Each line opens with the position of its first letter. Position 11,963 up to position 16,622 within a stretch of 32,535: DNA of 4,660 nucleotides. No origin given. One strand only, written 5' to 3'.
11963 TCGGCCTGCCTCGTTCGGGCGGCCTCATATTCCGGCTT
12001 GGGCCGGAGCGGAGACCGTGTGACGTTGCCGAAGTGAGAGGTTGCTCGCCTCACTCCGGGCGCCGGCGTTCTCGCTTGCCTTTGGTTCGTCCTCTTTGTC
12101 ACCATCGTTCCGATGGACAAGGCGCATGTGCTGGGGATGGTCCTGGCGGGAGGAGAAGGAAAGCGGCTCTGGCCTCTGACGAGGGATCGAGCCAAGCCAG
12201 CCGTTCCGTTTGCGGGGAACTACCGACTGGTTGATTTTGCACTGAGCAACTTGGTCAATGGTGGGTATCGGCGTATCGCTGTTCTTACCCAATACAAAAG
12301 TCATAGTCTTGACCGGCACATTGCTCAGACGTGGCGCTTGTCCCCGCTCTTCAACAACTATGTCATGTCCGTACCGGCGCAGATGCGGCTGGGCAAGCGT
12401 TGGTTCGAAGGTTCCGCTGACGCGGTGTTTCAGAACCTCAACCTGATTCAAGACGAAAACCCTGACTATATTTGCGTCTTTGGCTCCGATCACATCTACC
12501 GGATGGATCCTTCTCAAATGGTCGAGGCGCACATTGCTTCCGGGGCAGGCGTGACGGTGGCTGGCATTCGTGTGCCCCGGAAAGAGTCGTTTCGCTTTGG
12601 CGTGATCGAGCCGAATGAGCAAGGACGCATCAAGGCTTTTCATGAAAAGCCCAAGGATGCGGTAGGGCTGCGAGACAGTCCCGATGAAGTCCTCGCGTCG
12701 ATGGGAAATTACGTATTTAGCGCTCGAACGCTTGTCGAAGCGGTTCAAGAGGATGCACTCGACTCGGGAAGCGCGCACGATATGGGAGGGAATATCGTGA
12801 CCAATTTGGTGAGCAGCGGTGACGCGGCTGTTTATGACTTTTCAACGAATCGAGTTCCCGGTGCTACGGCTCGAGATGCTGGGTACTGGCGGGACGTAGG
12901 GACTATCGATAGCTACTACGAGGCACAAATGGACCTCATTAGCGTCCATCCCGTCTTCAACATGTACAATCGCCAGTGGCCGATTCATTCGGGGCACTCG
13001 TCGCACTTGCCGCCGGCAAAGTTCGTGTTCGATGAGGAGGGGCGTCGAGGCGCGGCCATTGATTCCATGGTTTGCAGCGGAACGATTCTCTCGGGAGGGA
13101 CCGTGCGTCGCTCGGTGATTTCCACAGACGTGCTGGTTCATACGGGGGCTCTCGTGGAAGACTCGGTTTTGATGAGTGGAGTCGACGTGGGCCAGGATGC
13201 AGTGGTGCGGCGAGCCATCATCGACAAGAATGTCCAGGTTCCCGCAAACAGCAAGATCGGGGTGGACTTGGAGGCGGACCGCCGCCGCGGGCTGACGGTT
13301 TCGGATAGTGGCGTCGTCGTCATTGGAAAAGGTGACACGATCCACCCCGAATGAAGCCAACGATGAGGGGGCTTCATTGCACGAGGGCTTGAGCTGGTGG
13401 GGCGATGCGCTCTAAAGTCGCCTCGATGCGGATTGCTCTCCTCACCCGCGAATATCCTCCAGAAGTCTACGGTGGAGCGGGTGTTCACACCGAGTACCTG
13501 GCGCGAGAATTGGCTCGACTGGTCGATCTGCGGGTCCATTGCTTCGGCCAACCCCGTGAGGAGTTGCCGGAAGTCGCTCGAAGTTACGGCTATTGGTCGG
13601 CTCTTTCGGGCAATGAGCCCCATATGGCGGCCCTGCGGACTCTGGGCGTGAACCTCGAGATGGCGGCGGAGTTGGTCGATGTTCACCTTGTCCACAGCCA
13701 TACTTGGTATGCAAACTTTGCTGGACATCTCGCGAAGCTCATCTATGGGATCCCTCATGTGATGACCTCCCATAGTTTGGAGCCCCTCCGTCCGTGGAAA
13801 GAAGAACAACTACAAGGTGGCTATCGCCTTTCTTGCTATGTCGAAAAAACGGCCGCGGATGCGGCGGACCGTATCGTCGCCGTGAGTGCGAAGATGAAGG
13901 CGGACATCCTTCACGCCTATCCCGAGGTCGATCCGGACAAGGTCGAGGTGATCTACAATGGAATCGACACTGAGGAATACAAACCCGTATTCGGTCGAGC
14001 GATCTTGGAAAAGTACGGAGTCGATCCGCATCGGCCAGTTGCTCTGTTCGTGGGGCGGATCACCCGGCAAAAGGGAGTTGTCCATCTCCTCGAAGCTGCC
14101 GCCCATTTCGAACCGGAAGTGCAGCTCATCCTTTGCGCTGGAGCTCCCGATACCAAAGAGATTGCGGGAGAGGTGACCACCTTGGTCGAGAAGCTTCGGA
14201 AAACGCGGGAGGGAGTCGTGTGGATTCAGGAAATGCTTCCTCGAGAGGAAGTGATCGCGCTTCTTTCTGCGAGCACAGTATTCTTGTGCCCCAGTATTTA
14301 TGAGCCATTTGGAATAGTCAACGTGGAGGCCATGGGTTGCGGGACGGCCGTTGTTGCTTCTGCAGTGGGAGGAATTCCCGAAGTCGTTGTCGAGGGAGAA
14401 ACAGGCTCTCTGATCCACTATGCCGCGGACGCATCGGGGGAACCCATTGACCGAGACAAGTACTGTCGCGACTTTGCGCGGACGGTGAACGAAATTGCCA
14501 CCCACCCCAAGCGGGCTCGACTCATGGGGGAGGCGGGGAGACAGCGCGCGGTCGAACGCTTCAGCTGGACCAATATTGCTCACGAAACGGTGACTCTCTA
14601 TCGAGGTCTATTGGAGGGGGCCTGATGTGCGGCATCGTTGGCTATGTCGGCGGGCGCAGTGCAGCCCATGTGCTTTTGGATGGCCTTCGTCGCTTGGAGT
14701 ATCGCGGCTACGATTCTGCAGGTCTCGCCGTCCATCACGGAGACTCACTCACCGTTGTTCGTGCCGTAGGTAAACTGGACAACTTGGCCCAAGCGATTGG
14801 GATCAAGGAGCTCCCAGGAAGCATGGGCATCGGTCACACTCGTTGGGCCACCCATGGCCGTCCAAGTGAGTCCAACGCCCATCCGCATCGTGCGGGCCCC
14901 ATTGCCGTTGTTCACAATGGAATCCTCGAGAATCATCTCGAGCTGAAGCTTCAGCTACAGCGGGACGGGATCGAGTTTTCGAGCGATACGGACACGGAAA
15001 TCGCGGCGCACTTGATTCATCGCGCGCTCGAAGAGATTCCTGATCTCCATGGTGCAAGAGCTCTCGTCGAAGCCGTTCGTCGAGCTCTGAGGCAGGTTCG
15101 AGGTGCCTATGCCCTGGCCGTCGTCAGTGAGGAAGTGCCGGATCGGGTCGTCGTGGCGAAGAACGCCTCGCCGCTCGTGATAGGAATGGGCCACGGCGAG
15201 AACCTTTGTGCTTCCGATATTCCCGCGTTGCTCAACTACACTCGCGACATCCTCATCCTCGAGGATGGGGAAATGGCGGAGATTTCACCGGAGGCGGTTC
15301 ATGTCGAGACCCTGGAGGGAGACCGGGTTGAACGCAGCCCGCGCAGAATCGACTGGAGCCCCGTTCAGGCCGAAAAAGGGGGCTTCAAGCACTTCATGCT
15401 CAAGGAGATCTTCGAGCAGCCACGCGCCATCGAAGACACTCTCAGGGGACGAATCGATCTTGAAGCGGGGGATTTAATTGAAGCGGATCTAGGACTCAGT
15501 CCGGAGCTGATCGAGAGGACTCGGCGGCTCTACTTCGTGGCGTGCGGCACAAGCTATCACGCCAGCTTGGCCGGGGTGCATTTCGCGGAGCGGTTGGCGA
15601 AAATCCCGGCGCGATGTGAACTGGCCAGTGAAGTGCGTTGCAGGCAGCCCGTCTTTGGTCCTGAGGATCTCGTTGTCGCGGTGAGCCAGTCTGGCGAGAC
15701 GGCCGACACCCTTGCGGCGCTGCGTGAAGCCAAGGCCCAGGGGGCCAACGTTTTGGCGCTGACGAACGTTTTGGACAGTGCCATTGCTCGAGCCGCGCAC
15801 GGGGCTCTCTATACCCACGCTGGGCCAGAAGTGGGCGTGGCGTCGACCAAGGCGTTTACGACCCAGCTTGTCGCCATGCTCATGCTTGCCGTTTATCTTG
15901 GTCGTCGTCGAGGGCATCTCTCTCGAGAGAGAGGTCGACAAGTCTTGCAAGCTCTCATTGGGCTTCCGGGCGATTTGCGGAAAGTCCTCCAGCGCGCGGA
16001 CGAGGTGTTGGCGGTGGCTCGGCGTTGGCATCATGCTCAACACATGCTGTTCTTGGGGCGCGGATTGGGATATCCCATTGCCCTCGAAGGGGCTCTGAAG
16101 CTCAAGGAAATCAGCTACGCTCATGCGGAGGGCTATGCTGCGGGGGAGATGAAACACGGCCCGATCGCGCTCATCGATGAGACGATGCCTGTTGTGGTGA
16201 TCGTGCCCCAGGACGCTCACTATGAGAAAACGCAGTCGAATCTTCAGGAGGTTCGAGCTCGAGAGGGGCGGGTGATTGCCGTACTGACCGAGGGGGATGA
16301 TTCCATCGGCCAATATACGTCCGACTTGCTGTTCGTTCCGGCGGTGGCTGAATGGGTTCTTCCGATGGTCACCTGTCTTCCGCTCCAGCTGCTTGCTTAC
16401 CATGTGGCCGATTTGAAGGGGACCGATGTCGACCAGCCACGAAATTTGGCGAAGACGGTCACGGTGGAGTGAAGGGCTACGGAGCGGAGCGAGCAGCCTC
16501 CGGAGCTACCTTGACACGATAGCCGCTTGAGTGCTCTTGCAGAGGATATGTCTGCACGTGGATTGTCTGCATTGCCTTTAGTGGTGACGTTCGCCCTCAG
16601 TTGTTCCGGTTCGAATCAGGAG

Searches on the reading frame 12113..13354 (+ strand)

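Call 4: search_protein_families(library=pfam, proteins=[window:12113-13354:+])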
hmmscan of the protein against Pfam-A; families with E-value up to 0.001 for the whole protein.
window:12113-13354:+ (413 aa): 4 families
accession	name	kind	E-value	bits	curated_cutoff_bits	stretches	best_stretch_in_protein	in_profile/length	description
PF00483.29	NTP_transferase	-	2.3e-63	214.5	21.2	1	8-275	2-242/245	Nucleotidyl transferase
PF24894.1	Hexapep_GlmU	-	3.7e-38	130.3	23.3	1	300-404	1-104/104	GlmU-like, C-terminal hexapeptide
PF25247.1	LbH_GLGC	-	5.8e-09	36.4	27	1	357-411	74-131/135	GLGC left-handed parallel beta-helix domain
PF25084.1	LbH_EIF2B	-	3.1e-07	30.8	54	1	322-383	26-88/105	EIF2B subunit epsilon LbH domain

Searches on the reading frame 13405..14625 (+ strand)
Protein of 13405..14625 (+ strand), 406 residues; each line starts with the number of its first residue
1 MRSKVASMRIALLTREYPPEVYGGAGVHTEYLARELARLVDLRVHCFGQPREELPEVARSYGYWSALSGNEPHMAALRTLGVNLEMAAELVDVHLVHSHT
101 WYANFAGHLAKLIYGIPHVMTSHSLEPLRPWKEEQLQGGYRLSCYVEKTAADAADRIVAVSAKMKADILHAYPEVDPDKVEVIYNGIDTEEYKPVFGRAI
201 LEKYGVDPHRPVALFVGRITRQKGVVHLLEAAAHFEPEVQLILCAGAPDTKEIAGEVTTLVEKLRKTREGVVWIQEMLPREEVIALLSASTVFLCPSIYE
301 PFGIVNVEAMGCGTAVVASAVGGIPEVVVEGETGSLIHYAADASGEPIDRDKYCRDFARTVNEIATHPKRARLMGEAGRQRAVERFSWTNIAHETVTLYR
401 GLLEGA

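Call 3: search_protein_families(library=pfam, proteins=[window:13405-14625:+])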
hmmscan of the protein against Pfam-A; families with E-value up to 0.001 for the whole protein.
window:13405-14625:+ (406 aa): 7 families
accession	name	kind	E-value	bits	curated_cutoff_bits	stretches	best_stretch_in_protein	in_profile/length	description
PF13439.12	Glyco_transf_4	-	1e-30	107.4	28.5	1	22-191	1-170/170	Glycosyltransferase Family 4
PF00534.26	Glycos_transf_1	-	1.6e-29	103.1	26.4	1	202-340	7-143/172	Glycosyl transferases group 1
PF13692.12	Glyco_trans_1_4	-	1.6e-24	87.2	27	1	210-338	1-125/142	Glycosyl transferases group 1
PF13579.12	Glyco_trans_4_4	-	1.3e-18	68.3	29.7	1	23-186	1-158/158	Glycosyl transferase 4-like domain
PF20706.3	GT4-conflict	-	3.6e-14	53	26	1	146-393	139-383/385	Family 4 Glycosyltransferase in conflict systems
PF13524.12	Glyco_trans_1_2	-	1.6e-08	35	25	1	272-394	29-141/144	Glycosyl transferase-like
PF08323.17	Glyco_transf_5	-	7.6e-06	26.2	22.7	1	84-172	119-228/239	Starch synthase catalytic domain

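Call 6: search_protein_families(library=ncbifam, proteins=[window:13405-14625:+], max_evalue=0.00001)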
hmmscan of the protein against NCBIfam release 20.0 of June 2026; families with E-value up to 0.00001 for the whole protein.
window:13405-14625:+ (406 aa): 39 families (the best 25 are shown)
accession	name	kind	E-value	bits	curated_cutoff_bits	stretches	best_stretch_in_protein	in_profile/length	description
TIGR02149.1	glgA_Coryne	subfamily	2.3e-168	560.4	302.4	1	8-402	1-390/391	glycogen synthase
TIGR03449.1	mycothiol_MshA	equivalog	7.9e-43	146.9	462.5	1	87-401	97-402/406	D-inositol-3-phosphate glycosyltransferase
TIGR03088.1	stp2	hypoth_equivalog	3.3e-25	88.9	409.05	1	136-402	119-373/374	TIGR03088 family PEP-CTERM/XrtA system glycosyltransferase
TIGR03999.1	thiol_BshA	equivalog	1.6e-24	86.6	273.7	1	148-403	139-374/375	N-acetyl-alpha-D-glucosaminyl L-malate synthase BshA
TIGR02095.1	glgA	subfamily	4.2e-24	85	328.45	1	89-401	126-476/477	glycogen/starch synthase, ADP-glucose type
NF041876.1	EPS_EpsE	equivalog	2e-23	83.3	400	1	27-392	53-386/389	exopolysaccharide biosynthesis GT4 family glycosyltransferase EpsE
TIGR04047.1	MSMEG_0565_glyc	hypoth_equivalog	8e-22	77.8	259.85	1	147-400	132-372/373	MSMEG_0565 family glycosyltransferase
NF053787.1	GlcN_PG_synth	equivalog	1.7e-21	76.5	480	1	141-403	132-360/361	N-acetylglucosaminyl phosphatidylglycerol synthase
NF038295.1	EPS_HpsP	equivalog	1.3e-20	73.8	550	1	93-402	93-387/388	hormogonium polysaccharide biosynthesis glycosyltransferase HpsP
TIGR04157.1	glyco_rSAM_CFB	subfamily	1.2e-19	70.6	400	1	142-398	158-405/406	TIGR04157 family glycosyltransferase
NF012028.0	PRK15484.1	subfamily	1.3e-18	67.3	618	1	177-394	160-370/380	lipopolysaccharide N-acetylglucosaminyltransferase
TIGR02472.1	sucr_P_syn_N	equivalog_domain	7.1e-17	61.3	576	1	94-390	116-429/439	sucrose-phosphate synthase, putative, glycosyltransferase domain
NF047684.1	TeichurnBiosyTuaC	equivalog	1.9e-16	60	550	1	147-330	158-330/391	teichuronic acid biosynthesis protein TuaC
TIGR04063.1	stp3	hypoth_equivalog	2.5e-15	56.3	442.05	1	139-402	143-395/397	TIGR04063 family PEP-CTERM/XrtA system glycosyltransferase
NF041139.1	TreT_Thcocales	equivalog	7.4e-14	51.3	775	1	199-353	218-373/412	trehalose synthase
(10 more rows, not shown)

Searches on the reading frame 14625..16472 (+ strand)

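Call 3: search_protein_families(library=pfam, proteins=[window:14625-16472:+])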
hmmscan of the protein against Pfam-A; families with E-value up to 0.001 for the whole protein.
window:14625-16472:+ (615 aa): 4 families
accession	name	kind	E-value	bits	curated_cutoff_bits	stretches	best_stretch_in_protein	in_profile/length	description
PF01380.27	SIS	-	1.4e-54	183.8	25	2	296-423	2-130/131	SIS domain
PF13522.11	GATase_6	-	2.3e-17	63.7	27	1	65-197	10-129/130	Glutamine amidotransferase domain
PF13537.11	GATase_7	-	5.3e-12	46.3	25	1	87-203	15-122/123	Glutamine amidotransferase domain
PF13580.11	SIS_2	-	3.7e-05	24.2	27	1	334-380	92-137/138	SIS domain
